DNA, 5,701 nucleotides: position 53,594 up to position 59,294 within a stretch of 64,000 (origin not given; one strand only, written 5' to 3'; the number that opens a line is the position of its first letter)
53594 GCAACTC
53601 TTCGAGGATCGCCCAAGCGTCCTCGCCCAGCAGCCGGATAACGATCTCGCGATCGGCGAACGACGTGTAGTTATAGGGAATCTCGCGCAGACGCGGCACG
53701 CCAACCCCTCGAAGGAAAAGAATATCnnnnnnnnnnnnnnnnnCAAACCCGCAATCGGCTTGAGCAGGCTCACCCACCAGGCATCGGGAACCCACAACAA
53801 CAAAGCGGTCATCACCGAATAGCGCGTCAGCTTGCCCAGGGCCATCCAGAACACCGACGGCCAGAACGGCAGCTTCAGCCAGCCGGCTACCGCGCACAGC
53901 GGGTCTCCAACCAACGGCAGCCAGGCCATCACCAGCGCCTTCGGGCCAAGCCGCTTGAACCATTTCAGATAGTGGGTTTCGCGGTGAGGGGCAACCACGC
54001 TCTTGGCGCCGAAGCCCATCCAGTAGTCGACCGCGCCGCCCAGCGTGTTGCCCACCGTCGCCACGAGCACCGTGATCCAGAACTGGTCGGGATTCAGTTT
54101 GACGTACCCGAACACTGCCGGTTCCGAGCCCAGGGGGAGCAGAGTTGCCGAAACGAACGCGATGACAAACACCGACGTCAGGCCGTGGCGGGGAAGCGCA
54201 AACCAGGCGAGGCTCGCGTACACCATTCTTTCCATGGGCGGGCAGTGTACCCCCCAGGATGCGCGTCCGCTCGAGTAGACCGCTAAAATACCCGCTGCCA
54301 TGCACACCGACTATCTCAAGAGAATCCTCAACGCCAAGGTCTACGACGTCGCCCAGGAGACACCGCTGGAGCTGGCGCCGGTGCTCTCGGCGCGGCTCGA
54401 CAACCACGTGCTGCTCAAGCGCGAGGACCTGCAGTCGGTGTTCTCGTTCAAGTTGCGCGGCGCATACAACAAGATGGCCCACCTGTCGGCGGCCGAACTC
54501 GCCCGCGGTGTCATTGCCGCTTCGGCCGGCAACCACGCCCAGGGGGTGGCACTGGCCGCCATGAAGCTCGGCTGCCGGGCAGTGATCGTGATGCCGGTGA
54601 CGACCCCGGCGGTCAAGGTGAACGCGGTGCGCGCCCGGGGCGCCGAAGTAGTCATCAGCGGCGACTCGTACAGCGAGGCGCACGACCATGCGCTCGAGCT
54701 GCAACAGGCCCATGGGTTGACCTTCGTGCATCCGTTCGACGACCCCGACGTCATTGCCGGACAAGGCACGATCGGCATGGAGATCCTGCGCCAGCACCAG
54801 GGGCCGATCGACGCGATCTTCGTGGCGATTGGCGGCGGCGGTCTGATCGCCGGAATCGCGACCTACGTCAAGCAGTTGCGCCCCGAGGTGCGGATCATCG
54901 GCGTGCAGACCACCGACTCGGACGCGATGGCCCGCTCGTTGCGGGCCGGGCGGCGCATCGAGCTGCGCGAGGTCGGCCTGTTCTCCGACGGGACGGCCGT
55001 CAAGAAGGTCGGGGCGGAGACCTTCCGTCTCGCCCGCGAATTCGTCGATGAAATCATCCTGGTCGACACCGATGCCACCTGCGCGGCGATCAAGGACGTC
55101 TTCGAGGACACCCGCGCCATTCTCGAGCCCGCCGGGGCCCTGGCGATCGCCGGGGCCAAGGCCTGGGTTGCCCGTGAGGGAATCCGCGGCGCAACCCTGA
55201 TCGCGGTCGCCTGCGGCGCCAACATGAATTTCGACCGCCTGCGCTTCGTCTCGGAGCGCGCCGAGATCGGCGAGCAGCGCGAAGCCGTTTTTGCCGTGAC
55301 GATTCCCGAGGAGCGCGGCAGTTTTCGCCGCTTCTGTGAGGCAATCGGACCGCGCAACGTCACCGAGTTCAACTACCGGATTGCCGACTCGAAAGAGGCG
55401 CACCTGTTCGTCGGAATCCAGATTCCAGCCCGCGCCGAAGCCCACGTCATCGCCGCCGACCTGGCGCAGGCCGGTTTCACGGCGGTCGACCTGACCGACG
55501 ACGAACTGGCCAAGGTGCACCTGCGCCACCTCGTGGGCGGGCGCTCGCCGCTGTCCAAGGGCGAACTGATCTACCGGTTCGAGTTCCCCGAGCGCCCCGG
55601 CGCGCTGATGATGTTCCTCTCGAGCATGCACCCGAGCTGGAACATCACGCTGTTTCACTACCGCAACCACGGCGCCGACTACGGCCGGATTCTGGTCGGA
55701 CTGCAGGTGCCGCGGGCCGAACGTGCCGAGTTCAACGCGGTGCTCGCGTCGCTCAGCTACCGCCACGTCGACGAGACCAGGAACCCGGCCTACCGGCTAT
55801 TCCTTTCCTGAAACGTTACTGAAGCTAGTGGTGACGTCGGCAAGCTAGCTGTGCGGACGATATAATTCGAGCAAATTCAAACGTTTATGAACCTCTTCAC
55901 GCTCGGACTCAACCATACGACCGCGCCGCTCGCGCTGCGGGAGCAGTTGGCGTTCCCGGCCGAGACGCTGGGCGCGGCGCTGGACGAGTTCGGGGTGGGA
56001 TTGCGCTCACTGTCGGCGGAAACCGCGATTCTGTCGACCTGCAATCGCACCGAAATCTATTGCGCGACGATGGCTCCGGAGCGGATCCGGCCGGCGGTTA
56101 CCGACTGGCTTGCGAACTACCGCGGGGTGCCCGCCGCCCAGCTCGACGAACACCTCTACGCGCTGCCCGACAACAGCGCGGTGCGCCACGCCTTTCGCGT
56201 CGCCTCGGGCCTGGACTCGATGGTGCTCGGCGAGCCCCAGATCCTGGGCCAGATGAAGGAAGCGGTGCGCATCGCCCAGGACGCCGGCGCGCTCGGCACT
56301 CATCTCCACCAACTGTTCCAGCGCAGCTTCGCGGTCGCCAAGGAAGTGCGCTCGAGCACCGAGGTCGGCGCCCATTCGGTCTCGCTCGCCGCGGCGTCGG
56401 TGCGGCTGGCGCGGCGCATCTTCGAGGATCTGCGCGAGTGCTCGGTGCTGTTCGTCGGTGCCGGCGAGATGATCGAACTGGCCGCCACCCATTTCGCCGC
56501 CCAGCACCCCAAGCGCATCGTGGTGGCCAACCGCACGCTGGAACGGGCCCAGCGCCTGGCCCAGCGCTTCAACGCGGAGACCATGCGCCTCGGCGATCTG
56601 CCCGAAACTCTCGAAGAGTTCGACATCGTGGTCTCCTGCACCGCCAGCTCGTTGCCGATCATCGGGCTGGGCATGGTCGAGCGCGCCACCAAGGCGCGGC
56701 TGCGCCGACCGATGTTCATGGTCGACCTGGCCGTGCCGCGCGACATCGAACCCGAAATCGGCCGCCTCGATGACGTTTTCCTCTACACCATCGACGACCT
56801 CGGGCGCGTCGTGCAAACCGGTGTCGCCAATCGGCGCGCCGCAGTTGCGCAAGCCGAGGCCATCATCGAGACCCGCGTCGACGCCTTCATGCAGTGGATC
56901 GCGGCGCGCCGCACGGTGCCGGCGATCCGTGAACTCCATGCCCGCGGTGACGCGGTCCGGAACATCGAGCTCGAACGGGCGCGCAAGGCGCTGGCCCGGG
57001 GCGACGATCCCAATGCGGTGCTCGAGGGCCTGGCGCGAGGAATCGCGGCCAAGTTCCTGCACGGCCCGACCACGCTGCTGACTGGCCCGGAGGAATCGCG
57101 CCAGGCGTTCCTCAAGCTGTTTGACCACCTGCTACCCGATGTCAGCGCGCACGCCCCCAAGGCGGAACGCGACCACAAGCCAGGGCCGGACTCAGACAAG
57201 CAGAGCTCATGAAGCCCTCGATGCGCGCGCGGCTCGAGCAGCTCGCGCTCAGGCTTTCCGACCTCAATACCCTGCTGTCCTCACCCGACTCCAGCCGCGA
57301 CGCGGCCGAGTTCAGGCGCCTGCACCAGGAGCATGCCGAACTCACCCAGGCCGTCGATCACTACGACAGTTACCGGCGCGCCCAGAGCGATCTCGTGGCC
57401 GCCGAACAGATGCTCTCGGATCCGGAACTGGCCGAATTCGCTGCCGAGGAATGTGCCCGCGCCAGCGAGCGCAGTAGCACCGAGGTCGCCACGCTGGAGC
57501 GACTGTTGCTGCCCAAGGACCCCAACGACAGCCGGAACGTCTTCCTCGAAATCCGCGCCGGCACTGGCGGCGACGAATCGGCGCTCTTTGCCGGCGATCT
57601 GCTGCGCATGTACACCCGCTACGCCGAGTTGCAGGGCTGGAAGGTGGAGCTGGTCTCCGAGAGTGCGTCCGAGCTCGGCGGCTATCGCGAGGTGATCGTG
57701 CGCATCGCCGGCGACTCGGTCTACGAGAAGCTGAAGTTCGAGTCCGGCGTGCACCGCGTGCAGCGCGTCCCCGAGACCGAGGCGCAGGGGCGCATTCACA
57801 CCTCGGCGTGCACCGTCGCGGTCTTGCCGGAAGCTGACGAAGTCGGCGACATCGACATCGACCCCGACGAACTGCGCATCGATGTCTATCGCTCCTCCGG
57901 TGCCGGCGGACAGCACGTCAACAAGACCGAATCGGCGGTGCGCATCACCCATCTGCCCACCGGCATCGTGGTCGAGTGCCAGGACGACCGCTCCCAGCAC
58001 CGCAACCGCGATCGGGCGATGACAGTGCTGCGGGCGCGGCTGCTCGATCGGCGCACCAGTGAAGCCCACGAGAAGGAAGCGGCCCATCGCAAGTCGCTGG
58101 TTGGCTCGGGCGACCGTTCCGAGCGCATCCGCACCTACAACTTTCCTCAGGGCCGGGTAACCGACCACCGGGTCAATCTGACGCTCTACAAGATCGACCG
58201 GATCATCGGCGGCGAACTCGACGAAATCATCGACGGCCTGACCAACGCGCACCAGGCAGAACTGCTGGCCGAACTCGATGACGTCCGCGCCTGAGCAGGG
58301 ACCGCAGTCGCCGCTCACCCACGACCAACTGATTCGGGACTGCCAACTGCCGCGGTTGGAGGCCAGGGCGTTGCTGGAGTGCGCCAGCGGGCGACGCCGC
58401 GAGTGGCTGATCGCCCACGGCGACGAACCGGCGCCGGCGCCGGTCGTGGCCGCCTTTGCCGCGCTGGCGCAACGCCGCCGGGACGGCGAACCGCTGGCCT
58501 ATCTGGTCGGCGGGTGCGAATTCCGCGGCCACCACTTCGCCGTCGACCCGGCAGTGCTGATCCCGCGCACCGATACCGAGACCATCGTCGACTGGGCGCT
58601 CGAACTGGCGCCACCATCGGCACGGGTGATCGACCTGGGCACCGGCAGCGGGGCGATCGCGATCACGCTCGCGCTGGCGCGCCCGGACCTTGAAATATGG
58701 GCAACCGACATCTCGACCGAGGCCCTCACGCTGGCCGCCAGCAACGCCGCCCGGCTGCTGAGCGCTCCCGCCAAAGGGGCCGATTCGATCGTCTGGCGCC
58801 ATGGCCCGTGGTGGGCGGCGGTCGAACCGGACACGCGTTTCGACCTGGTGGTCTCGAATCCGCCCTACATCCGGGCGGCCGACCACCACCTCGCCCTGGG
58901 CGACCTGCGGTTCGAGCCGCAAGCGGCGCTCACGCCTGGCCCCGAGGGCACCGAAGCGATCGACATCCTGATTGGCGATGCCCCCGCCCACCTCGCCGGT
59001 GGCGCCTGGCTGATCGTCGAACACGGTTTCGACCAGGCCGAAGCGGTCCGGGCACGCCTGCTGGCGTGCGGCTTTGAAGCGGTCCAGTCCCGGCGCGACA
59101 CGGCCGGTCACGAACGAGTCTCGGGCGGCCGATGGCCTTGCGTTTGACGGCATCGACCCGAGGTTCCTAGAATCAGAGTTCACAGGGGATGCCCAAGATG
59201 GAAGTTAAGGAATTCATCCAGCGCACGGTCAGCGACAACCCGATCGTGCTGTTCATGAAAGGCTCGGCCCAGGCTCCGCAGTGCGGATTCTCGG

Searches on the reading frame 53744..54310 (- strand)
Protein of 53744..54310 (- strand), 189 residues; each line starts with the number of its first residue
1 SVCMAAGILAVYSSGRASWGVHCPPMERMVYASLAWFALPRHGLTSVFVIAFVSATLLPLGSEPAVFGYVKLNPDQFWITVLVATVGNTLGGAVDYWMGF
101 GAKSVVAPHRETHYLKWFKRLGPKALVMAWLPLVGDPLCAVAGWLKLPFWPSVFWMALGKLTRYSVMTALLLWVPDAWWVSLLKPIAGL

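Call 91: search_protein_families(library=pfam, proteins=[window:53744-54310:-], max_evalue=0.00001)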
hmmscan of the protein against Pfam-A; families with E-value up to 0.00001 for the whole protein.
window:53744-54310:- (189 aa): 1 family
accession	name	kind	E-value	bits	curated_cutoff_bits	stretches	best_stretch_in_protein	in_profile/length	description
PF09335.16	VTT_dom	-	3.6e-09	37.6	33.9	1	76-168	15-118/123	VTT domain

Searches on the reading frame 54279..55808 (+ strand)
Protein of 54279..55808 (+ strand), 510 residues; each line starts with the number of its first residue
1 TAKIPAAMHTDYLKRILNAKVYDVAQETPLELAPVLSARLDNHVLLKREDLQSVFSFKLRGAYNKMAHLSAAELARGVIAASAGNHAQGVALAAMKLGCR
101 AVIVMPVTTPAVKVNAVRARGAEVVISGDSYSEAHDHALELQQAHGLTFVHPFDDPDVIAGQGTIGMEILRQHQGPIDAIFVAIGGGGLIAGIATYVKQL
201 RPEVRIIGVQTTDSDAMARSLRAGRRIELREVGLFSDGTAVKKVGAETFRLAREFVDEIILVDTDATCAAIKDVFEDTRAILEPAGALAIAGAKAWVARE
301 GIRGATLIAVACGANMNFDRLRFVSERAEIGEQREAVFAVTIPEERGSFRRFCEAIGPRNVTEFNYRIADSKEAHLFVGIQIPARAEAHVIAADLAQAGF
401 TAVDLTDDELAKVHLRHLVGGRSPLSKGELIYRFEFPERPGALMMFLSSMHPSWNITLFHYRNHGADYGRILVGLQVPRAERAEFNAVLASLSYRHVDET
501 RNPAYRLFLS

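Call 91: search_protein_families(library=pfam, proteins=[window:54279-55808:+], max_evalue=0.00001)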
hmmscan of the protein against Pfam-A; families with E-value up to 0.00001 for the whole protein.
window:54279-55808:+ (510 aa): 2 families
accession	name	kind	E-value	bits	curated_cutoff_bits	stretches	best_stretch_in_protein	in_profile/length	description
PF00291.31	PALP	-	8.9e-80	268.6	35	1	26-313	6-295/295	Pyridoxal-phosphate dependent enzyme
PF00585.24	Thr_dehydrat_C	-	2.4e-49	165.6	27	2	326-415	1-91/91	C-terminal regulatory domain of Threonine dehydratase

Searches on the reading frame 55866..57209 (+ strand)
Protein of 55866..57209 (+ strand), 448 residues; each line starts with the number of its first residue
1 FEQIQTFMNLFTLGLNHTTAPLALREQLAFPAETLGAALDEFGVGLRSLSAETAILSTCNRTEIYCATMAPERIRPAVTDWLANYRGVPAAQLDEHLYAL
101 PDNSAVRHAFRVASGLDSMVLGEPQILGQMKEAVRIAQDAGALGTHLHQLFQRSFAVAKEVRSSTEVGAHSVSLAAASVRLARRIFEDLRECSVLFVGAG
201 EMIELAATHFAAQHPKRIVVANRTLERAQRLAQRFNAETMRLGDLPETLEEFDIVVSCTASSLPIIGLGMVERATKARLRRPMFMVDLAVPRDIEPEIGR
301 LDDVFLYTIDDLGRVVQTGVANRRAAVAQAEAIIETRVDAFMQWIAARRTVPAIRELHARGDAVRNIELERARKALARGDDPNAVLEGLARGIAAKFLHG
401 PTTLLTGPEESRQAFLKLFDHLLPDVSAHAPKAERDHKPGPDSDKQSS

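Call 91: search_protein_families(library=pfam, proteins=[window:55866-57209:+], max_evalue=0.00001)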
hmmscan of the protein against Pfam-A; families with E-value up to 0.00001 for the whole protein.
window:55866-57209:+ (448 aa): 3 families
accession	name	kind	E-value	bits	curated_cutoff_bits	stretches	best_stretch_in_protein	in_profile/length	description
PF05201.20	GlutR_N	-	1.6e-52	177.8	27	1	13-165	1-151/151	Glutamyl-tRNAGlu reductase, N-terminal domain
PF01488.26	Shikimate_DH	-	7.8e-46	156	24.3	1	181-315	2-138/138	Shikimate / quinate 5-dehydrogenase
PF00745.25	GlutR_dimer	-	3.5e-21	75.8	22.9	1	329-420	1-94/99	Glutamyl-tRNAGlu reductase, dimerisation domain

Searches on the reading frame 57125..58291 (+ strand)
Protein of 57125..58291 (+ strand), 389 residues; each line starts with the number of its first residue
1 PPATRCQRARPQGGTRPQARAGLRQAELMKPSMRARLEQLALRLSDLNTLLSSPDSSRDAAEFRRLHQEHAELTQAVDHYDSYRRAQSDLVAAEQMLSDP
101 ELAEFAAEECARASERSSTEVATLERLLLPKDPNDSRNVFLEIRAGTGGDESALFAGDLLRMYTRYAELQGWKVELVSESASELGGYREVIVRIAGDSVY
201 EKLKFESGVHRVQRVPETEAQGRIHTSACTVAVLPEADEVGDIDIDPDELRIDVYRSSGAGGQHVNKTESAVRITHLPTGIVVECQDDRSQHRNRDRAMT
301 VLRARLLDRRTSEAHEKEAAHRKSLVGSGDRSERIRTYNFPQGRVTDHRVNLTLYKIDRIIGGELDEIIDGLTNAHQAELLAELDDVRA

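Call 91: search_protein_families(library=pfam, proteins=[window:57125-58291:+], max_evalue=0.00001)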
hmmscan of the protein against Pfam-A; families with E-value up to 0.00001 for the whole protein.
window:57125-58291:+ (389 aa): 2 families
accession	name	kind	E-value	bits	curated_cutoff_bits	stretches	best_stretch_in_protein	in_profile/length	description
PF03462.23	PCRF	-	7.7e-72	241.6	24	1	43-231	4-194/194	PCRF domain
PF00472.26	RF-1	-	3.2e-45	153.3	35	1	242-349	4-116/116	RF-1 domain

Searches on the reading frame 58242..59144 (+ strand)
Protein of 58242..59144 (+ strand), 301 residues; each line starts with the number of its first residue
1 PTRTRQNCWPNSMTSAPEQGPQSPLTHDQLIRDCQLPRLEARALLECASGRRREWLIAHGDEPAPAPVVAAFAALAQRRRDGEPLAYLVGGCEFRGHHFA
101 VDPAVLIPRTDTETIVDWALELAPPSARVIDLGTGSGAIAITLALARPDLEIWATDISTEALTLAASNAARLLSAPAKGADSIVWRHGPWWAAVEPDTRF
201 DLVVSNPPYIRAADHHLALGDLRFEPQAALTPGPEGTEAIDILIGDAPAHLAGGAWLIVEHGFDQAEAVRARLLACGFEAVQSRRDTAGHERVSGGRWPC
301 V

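Call 91: search_protein_families(library=pfam, proteins=[window:58242-59144:+], max_evalue=0.00001)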
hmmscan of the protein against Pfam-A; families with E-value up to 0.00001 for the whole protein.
window:58242-59144:+ (301 aa): 4 families
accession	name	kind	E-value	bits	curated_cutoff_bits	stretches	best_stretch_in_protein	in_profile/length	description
PF17827.6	PrmC_N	-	6.6e-14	52.7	23.4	1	35-90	16-71/71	PrmC N-terminal domain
PF05175.20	MTS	-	2.3e-12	47.3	23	1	125-217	31-116/170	Methyltransferase small domain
PF13847.12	Methyltransf_31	-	1.4e-07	31.7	27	1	127-208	5-83/145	Methyltransferase domain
PF13649.12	Methyltransf_25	-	9e-07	29.9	27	1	129-206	1-71/97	Methyltransferase domain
